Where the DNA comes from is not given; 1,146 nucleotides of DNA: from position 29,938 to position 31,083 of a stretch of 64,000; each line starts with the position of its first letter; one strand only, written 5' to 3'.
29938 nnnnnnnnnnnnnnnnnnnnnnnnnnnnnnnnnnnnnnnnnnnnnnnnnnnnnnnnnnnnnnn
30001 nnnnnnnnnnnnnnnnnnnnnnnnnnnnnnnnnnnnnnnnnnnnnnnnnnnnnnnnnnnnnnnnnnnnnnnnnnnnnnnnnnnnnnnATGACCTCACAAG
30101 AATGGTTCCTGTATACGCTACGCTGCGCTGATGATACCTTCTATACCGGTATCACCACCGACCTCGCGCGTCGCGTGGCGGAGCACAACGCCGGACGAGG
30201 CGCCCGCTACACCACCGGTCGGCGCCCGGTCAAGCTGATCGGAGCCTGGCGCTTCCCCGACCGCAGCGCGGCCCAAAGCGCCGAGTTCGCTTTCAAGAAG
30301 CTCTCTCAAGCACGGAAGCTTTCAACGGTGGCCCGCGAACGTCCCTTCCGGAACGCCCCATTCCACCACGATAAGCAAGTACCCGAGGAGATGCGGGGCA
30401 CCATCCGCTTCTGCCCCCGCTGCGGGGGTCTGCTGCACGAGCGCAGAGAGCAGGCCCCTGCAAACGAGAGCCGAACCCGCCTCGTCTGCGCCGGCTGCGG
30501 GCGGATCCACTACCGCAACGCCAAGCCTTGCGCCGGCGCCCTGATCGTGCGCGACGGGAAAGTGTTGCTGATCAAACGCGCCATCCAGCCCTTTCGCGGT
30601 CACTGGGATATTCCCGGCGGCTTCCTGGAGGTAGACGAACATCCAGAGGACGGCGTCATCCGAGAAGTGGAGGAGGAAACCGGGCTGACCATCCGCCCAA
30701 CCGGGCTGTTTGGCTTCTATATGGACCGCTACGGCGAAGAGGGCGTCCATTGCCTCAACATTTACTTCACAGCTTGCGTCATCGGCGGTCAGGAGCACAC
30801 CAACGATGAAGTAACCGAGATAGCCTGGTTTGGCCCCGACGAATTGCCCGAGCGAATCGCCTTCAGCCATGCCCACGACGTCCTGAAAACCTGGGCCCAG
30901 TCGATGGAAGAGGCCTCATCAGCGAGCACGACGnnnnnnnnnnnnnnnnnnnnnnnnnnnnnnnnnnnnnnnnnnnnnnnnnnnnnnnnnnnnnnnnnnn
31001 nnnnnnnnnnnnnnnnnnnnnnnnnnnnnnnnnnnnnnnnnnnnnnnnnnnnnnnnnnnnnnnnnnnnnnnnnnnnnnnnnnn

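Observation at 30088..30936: GIY-YIG nuclease domain fused to a NudC-like zinc-ribbon plus NUDIX hydrolase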

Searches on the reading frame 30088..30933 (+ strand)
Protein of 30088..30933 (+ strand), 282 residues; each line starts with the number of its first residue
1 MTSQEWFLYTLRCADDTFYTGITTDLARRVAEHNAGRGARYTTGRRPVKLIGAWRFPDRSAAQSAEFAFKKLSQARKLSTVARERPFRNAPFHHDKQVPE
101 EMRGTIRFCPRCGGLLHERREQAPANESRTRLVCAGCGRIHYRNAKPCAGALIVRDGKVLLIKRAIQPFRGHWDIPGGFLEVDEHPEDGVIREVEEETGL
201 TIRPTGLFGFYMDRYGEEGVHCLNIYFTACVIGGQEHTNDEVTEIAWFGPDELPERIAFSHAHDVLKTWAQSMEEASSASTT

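Call 4: search_protein_families(library=pfam, proteins=[window:30088-30933:+], max_evalue=1)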
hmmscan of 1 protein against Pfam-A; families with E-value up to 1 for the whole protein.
window:30088-30933:+ (282 aa): 14 families
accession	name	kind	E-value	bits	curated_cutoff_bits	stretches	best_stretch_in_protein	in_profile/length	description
PF00293.34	NUDIX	-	8.5e-23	81.3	21.1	1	148-261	5-127/134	NUDIX domain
PF01541.30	GIY-YIG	-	1e-13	51.8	22.6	1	6-77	2-76/78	GIY-YIG catalytic domain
PF14803.11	Zn_ribbon_Nudix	-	3.2e-09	37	25.6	1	107-142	1-33/34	Nudix N-terminal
PF14815.12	NUDIX_4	-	7.9e-05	22.9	35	1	151-264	3-108/113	NUDIX domain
PF08271.17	Zn_Ribbon_TF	-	0.0038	17.2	29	0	96-116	10-29/43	TFIIB zinc-binding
PF09297.16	Zn_ribbon_NUD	-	0.0076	16.4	24.8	1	107-114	4-11/32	NADH pyrophosphatase zinc ribbon domain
PF12773.13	DZR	-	0.027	15.1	27.3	1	105-149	11-42/45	Double zinc ribbon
PF22327.2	Nudt16-like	-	0.11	12.9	27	1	169-202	31-65/161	U8 snoRNA-decapping enzyme-like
PF12760.12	Zn_ribbon_IS1595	-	0.12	12.7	25.4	1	108-139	20-45/46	Transposase zinc-ribbon domain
PF02150.21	Zn_ribbon_RPB9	-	0.15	12.4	25.2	1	106-123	1-18/36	RNA polymerases M/15 Kd subunit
PF01396.24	Zn_ribbon_Top1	-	0.16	12.2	32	1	108-120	3-15/39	Topoisomerase DNA binding C4 zinc finger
PF10122.14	Zn_ribbon_Com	-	0.21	11.5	22.9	1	109-131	27-49/52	Mu-like prophage protein Com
PF23137.1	HVO_0758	-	0.44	10.8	27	0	99-114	36-50/55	HVO_0758 mu-protein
PF05191.20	ADK_lid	-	0.67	10.3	26.6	0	131-140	1-10/36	Adenylate kinase, active site lid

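Call 5: search_protein_families(library=ncbifam, proteins=[window:30088-30933:+], max_evalue=1)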
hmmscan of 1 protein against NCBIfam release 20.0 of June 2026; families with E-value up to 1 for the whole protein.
window:30088-30933:+ (282 aa): 30 families (the best 25 are shown)
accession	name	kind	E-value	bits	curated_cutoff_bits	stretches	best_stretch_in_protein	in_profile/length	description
NF001299.0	PRK00241.1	equivalog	5.5e-14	52.3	158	1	100-271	96-257/263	NAD(+) diphosphatase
NF041652.1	Nud_hyd_Dein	equivalog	3.1e-11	43.7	200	1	145-252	12-126/152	Nudix hydrolase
NF003787.0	PRK05379.1-4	equivalog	4e-11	42.5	449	1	150-214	212-276/346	bifunctional nicotinamide-nucleotide adenylyltransferase/Nudix hydroxylase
NF006530.0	PRK08999.1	equivalog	2.7e-10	39.8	245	1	149-255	10-114/315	Nudix family hydrolase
NF003788.0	PRK05379.1-5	equivalog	4.1e-10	39.5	354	1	148-205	215-272/351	bifunctional nicotinamide-nucleotide adenylyltransferase/Nudix hydroxylase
NF003786.0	PRK05379.1-2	equivalog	5.4e-10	39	397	1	149-204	221-276/354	bifunctional nicotinamide-nucleotide adenylyltransferase/Nudix hydroxylase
NF052459.1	OxoGTPPhMutT1Mycb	equivalog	9.9e-09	34.7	475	1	149-274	4-130/292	8-oxo-(d)GTP phosphatase MutT1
NF003791.0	PRK05379.2-3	equivalog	3.1e-08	33.2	409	1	150-204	206-260/340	bifunctional nicotinamide-nucleotide adenylyltransferase/Nudix hydroxylase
TIGR00586.1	mutt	equivalog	4.9e-08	33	97.9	1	152-263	12-120/129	8-oxo-dGTP diphosphatase MutT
NF007834.0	PRK10546.1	equivalog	1.1e-07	31.7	156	1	150-206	8-65/135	pyrimidine (deoxy)nucleoside triphosphate diphosphatase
NF003790.0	PRK05379.2-2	equivalog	1.4e-07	30.9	403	1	148-201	219-272/354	bifunctional nicotinamide mononucleotide adenylyltransferase/ADP-ribose pyrophosphatase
NF003785.0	PRK05379.1-1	equivalog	2.9e-07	30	418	1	150-201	207-258/347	bifunctional nicotinamide-nucleotide adenylyltransferase/Nudix hydroxylase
NF008044.0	PRK10776.1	equivalog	4e-07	30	148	1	158-209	17-69/130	8-oxo-dGTP diphosphatase MutT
NF011922.0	PRK15393.1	equivalog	6.2e-06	26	152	1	172-275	67-168/182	NUDIX hydrolase YfcD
NF006961.0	PRK09438.1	equivalog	7.8e-06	25.4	103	1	155-203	18-64/151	dihydroneopterin triphosphate diphosphatase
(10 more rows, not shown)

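Call 6: find_homologous_proteins(query=window:30088-30933:+, max_evalue=0.00001)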
Query window:30088-30933:+ (282 aa): 1433 proteins with E <= 0.00001 among 2677 candidates; the best 120 are listed.
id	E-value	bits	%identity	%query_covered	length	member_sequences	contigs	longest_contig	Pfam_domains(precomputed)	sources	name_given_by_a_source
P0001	1.6e-194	663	100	100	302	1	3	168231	PF14803.12,PF01541.31,PF00293.35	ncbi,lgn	-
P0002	3.4e-151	520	78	99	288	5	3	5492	PF14803.12,PF01541.31,PF00293.35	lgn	-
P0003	7.2e-124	431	67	97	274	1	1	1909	PF14803.12,PF01541.31,PF00293.35,PF14815.13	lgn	-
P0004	3.6e-121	422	65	98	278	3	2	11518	PF01541.31,PF00293.35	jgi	jgi:ADP-ribose pyrophosphatase YjhB (NUDIX family)/predicted GIY-YIG superfamily endonuclease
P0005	8.8e-118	411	64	97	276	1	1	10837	PF14803.12,PF01541.31,PF00293.35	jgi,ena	-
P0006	1.1e-117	411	64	97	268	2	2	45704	PF01541.31,PF00293.35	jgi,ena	-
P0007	4.0e-116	405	63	97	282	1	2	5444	PF14803.12,PF01541.31,PF00293.35,PF14815.13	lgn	-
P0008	6.8e-116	405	63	98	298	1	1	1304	PF14803.12,PF01541.31,PF00293.35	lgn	-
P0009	5.4e-114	398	63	97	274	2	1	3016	PF14803.12,PF01541.31,PF00293.35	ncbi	-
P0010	6.0e-114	398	63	95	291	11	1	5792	PF14803.12,PF01541.31,PF00293.35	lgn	-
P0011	1.1e-113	397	64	96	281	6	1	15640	PF14803.12,PF01541.31,PF00293.35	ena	-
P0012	1.3e-113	397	63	97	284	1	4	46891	PF14803.12,PF01541.31,PF00293.35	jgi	-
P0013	7.5e-112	391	62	98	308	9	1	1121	PF14803.12,PF01541.31,PF00293.35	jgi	jgi:predicted GIY-YIG superfamily endonuclease/ADP-ribose pyrophosphatase YjhB (NUDIX family)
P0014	1.4e-111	390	63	95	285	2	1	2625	PF14803.12,PF01541.31,PF00293.35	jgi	-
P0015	7.8e-111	388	63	96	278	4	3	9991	PF14803.12,PF01541.31,PF00293.35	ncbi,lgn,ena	-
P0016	9.5e-111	388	61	96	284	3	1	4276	PF14803.12,PF01541.31,PF00293.35,PF14815.13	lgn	-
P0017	1.9e-110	387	60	98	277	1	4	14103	PF14803.12,PF01541.31,PF00293.35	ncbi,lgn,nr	ncbi:MAG: NUDIX domain-containing protein [Chloroflexota bacterium]|nr:NUDIX domain-containing prote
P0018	3.8e-110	386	60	96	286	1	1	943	PF14803.12,PF01541.31,PF00293.35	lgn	-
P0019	4.4e-110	386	61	96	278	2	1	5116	PF14803.12,PF01541.31,PF00293.35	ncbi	-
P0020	2.1e-109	383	61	97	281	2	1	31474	PF14803.12,PF01541.31,PF00293.35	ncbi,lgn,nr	ncbi:MAG: NUDIX domain-containing protein [Chloroflexota bacterium]|nr:NUDIX domain-containing prote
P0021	2.2e-109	383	62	95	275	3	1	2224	PF14803.12,PF01541.31,PF00293.35,PF14815.13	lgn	-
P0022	7.2e-109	382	61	98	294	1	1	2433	PF14803.12,PF01541.31,PF00293.35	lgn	-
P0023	8.3e-109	381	61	96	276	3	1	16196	PF14803.12,PF01541.31,PF00293.35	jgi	-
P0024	8.7e-109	381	62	94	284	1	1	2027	PF14803.12,PF01541.31,PF00293.35,PF14815.13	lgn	-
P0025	1.9e-108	380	60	96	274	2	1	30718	PF14803.12,PF01541.31,PF00293.35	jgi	-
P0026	2.8e-108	380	61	97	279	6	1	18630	PF14803.12,PF01541.31,PF00293.35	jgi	-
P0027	2.9e-108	380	60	97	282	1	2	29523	PF14803.12,PF01541.31,PF00293.35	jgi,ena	-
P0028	4.8e-108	379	61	97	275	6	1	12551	PF01541.31,PF00293.35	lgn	-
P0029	4.9e-108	379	60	96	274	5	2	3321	PF14803.12,PF01541.31,PF00293.35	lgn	-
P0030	1.1e-107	378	62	96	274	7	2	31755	PF14803.12,PF01541.31,PF00293.35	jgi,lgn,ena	-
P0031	1.5e-107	377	58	99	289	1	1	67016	PF14803.12,PF01541.31,PF00293.35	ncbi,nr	ncbi:MAG: NUDIX domain-containing protein [Chloroflexi bacterium]|nr:NUDIX domain-containing protein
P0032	6.4e-107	375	59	97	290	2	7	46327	PF14803.12,PF01541.31,PF00293.35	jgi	jgi:ADP-ribose pyrophosphatase YjhB (NUDIX family)/predicted GIY-YIG superfamily endonuclease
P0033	1.2e-106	374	59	98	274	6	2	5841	PF14803.12,PF01541.31,PF00293.35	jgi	jgi:putative endonuclease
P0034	1.6e-106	374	59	98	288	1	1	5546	PF14803.12,PF01541.31,PF00293.35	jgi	-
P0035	1.8e-106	374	60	98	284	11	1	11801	PF14803.12,PF01541.31,PF00293.35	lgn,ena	-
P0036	2.7e-106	373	60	96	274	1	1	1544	PF14803.12,PF01541.31,PF00293.35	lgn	-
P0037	3.3e-106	373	61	96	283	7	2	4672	PF14803.12,PF01541.31,PF00293.35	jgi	-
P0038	5.4e-106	372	59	97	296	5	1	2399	PF14803.12,PF01541.31,PF00293.35,PF14815.13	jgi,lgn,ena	-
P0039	7.6e-106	372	61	98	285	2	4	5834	PF14803.12,PF01541.31,PF00293.35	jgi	-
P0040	1.0e-105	371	61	96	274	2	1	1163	PF14803.12,PF01541.31,PF00293.35,PF14815.13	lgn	-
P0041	1.0e-105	371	59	96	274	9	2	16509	PF14803.12,PF01541.31,PF00293.35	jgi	-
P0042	2.3e-105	370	60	97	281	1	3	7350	PF14803.12,PF01541.31,PF00293.35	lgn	-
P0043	2.4e-105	370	56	99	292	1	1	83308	PF14803.12,PF01541.31,PF00293.35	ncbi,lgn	-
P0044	3.2e-105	370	57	98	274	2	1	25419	PF14803.12,PF01541.31,PF00293.35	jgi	jgi:predicted GIY-YIG superfamily endonuclease/ADP-ribose pyrophosphatase YjhB (NUDIX family)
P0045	4.5e-105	369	61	95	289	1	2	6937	PF14803.12,PF01541.31,PF00293.35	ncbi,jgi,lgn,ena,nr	ncbi:MAG TPA: NUDIX domain-containing protein [Chloroflexi bacterium]|nr:NUDIX domain-containing pro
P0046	4.7e-105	369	58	96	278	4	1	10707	PF14803.12,PF01541.31,PF00293.35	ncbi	-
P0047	1.2e-104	368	57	100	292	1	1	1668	PF14803.12,PF01541.31,PF00293.35,PF14815.13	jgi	jgi:predicted GIY-YIG superfamily endonuclease/ADP-ribose pyrophosphatase YjhB (NUDIX family)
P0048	1.8e-104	367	59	97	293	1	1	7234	PF14803.12,PF01541.31,PF00293.35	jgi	jgi:predicted GIY-YIG superfamily endonuclease/ADP-ribose pyrophosphatase YjhB (NUDIX family)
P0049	2.0e-104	367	55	97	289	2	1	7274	PF14803.12,PF01541.31,PF00293.35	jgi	jgi:putative endonuclease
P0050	4.3e-104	366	59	95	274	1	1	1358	PF14803.12,PF01541.31,PF00293.35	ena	-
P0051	6.3e-104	365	59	96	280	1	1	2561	PF14803.12,PF01541.31,PF00293.35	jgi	jgi:ADP-ribose pyrophosphatase YjhB (NUDIX family)/predicted GIY-YIG superfamily endonuclease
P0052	7.2e-104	365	60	96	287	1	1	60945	PF14803.12,PF01541.31,PF00293.35,PF14815.13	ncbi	-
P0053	4.8e-103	362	59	95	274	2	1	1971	PF14803.12,PF01541.31,PF00293.35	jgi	jgi:ADP-ribose pyrophosphatase YjhB (NUDIX family)/predicted GIY-YIG superfamily endonuclease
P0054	1.6e-102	361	58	96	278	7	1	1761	PF14803.12,PF01541.31,PF00293.35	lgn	-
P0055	3.3e-102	360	58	98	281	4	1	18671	PF14803.12,PF01541.31,PF00293.35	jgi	jgi:8-oxo-dGTP diphosphatase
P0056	5.7e-102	359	57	97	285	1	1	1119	PF14803.12,PF01541.31,PF00293.35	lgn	-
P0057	8.7e-102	358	58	96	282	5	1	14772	PF14803.12,PF01541.31,PF00293.35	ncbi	-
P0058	1.7e-101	357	57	97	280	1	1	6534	PF14803.12,PF01541.31,PF00293.35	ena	-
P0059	1.7e-101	357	57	97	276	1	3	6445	PF14803.12,PF01541.31,PF00293.35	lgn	-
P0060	2.1e-101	357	57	97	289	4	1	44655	PF14803.12,PF01541.31,PF00293.35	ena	-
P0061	3.3e-101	356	59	96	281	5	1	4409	PF14803.12,PF01541.31,PF00293.35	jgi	jgi:ADP-ribose pyrophosphatase YjhB (NUDIX family)/predicted GIY-YIG superfamily endonuclease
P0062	3.6e-101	356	58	98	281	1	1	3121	PF14803.12,PF01541.31,PF00293.35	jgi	jgi:ADP-ribose pyrophosphatase YjhB (NUDIX family)/predicted GIY-YIG superfamily endonuclease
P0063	5.3e-101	356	58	96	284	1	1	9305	PF14803.12,PF01541.31,PF00293.35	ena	-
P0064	6.5e-101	355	58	100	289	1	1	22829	PF14803.12,PF01541.31,PF00293.35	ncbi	-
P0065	1.5e-100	354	56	97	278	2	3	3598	PF14803.12,PF01541.31,PF00293.35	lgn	-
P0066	2.4e-100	354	57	95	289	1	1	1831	PF14803.12,PF01541.31,PF00293.35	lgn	-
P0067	3.0e-100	353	57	95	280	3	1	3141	PF14803.12,PF01541.31,PF00293.35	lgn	-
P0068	3.5e-100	353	59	97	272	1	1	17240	PF14803.12,PF01541.31,PF00293.35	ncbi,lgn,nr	ncbi:MAG: NUDIX domain-containing protein [Anaerolineae bacterium]|nr:NUDIX domain-containing protei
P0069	5.4e-100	352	56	97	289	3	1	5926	PF14803.12,PF01541.31,PF00293.35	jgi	jgi:predicted GIY-YIG superfamily endonuclease/ADP-ribose pyrophosphatase YjhB (NUDIX family)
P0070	9.8e-100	352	57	96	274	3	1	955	PF14803.12,PF01541.31,PF00293.35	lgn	-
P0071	2.2e-99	350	56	95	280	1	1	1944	PF14803.12,PF01541.31,PF00293.35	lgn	-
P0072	3.0e-99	350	58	94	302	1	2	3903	PF14803.12,PF01541.31,PF00293.35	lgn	-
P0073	5.5e-99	349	57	94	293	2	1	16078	PF14803.12,PF01541.31,PF00293.35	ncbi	-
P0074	1.0e-98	348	56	97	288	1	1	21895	PF14803.12,PF01541.31,PF00293.35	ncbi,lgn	-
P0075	1.4e-98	348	54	99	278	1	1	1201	PF14803.12,PF01541.31,PF00293.35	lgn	-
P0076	9.0e-98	345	57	95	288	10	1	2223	PF14803.12,PF01541.31,PF00293.35,PF14815.13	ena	-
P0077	9.3e-98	345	56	94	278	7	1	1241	PF14803.12,PF01541.31,PF00293.35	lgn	-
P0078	2.8e-97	344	57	96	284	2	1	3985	PF14803.12,PF01541.31,PF00293.35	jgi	jgi:predicted GIY-YIG superfamily endonuclease/ADP-ribose pyrophosphatase YjhB (NUDIX family)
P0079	4.1e-97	343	56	95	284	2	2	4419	PF14803.12,PF01541.31,PF00293.35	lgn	-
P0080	1.0e-96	342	56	95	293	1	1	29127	PF14803.12,PF01541.31,PF00293.35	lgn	-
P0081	3.3e-96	340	54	99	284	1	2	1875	PF14803.12,PF01541.31,PF00293.35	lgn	-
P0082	5.2e-95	336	57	96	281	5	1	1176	PF14803.12,PF01541.31,PF00293.35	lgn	-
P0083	8.7e-95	335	55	95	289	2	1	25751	PF14803.12,PF01541.31,PF00293.35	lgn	-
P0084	9.4e-94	332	55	96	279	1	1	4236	PF01541.31,PF00293.35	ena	-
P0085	1.6e-93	331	54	95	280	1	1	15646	PF14803.12,PF01541.31,PF00293.35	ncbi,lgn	-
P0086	9.7e-93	329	54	99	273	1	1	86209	PF14803.12,PF01541.31,PF00293.35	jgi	-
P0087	1.2e-92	328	55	97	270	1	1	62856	PF14803.12,PF01541.31,PF00293.35,PF14815.13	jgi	jgi:ADP-ribose pyrophosphatase YjhB (NUDIX family)/predicted GIY-YIG superfamily endonuclease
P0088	2.2e-92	328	54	99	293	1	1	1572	PF14803.12,PF01541.31,PF00293.35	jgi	jgi:putative endonuclease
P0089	7.7e-92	326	56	94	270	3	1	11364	PF14803.12,PF01541.31,PF00293.35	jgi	-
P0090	9.8e-92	325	54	98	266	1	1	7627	PF14803.12,PF01541.31,PF00293.35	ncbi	-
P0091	2.8e-91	324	56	96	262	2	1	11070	PF14803.12,PF01541.31,PF00293.35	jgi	jgi:ADP-ribose pyrophosphatase YjhB (NUDIX family)/predicted GIY-YIG superfamily endonuclease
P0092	2.9e-91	324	53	98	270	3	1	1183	PF14803.12,PF01541.31,PF00293.35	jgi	jgi:ADP-ribose pyrophosphatase YjhB (NUDIX family)/predicted GIY-YIG superfamily endonuclease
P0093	1.1e-90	322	56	98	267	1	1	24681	PF14803.12,PF01541.31,PF09297.17,PF00293.35,PF14815.13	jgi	-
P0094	1.3e-90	322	56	98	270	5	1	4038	PF14803.12,PF01541.31,PF00293.35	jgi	jgi:8-oxo-dGTP diphosphatase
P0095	1.3e-90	322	53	98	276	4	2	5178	PF14803.12,PF01541.31,PF00293.35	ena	-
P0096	5.2e-90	320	54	95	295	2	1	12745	PF14803.12,PF01541.31,PF00293.35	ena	-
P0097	5.7e-90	320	52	98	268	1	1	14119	PF14803.12,PF01541.31,PF00293.35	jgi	jgi:ADP-ribose pyrophosphatase YjhB (NUDIX family)/predicted GIY-YIG superfamily endonuclease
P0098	1.2e-89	318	54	95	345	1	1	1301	PF14803.12,PF01541.31,PF00293.35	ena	-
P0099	2.4e-89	318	52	99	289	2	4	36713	PF14803.12,PF01541.31,PF00293.35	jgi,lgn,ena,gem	-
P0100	2.9e-89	317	56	96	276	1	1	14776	PF14803.12,PF01541.31,PF00293.35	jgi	jgi:ADP-ribose pyrophosphatase YjhB (NUDIX family)/predicted GIY-YIG superfamily endonuclease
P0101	6.7e-89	316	53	96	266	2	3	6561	PF14803.12,PF01541.31,PF00293.35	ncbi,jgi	ncbi:MAG: NUDIX domain-containing protein [Anaerolineae bacterium]|jgi:predicted GIY-YIG superfamily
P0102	1.5e-88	315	52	98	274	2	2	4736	PF14803.12,PF01541.31,PF00293.35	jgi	-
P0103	4.2e-88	313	54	96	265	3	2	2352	PF14803.12,PF01541.31,PF00293.35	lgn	-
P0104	4.1e-87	310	52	98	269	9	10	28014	PF14803.12,PF01541.31,PF00293.35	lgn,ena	-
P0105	4.2e-87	310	52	98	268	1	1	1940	PF14803.12,PF01541.31,PF00293.35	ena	-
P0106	6.2e-87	310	53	98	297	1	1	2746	PF14803.12,PF01541.31,PF00293.35,PF14815.13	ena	-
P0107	1.0e-86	309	54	95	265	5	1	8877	PF14803.12,PF01541.31,PF00293.35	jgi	jgi:putative endonuclease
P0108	1.5e-86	308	52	94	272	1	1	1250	PF14803.12,PF01541.31,PF00293.35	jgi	jgi:ADP-ribose pyrophosphatase YjhB (NUDIX family)/predicted GIY-YIG superfamily endonuclease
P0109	3.1e-86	307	54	95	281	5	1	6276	PF14803.12,PF01541.31,PF00293.35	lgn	-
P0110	1.1e-85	306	54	96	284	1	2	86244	PF14803.12,PF01541.31,PF00293.35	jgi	-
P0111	2.2e-85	304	52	97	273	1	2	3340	PF14803.12,PF01541.31,PF00293.35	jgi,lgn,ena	-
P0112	2.2e-84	301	52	96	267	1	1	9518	PF14803.12,PF01541.31,PF00293.35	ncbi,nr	ncbi:MAG: NUDIX domain-containing protein [Anaerolineae bacterium]|nr:NUDIX domain-containing protei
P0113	3.6e-84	301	52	97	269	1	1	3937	PF14803.12,PF01541.31,PF09297.17,PF00293.35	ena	-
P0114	1.6e-83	298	53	96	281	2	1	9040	PF14803.12,PF01541.31,PF00293.35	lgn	-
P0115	2.0e-82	295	52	95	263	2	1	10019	PF01541.31,PF00293.35,PF14815.13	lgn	-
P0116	4.9e-81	290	53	93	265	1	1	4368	PF01541.31,PF00293.35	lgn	-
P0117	5.4e-80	287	53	94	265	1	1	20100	PF14803.12,PF01541.31,PF00293.35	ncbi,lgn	-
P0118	5.4e-77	277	52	93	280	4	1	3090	PF01541.31,PF09297.17,PF00293.35,PF14815.13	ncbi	-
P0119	1.9e-76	275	52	93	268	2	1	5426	PF01541.31,PF00293.35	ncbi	-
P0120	1.7e-75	272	50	94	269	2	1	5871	PF01541.31,PF00293.35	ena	-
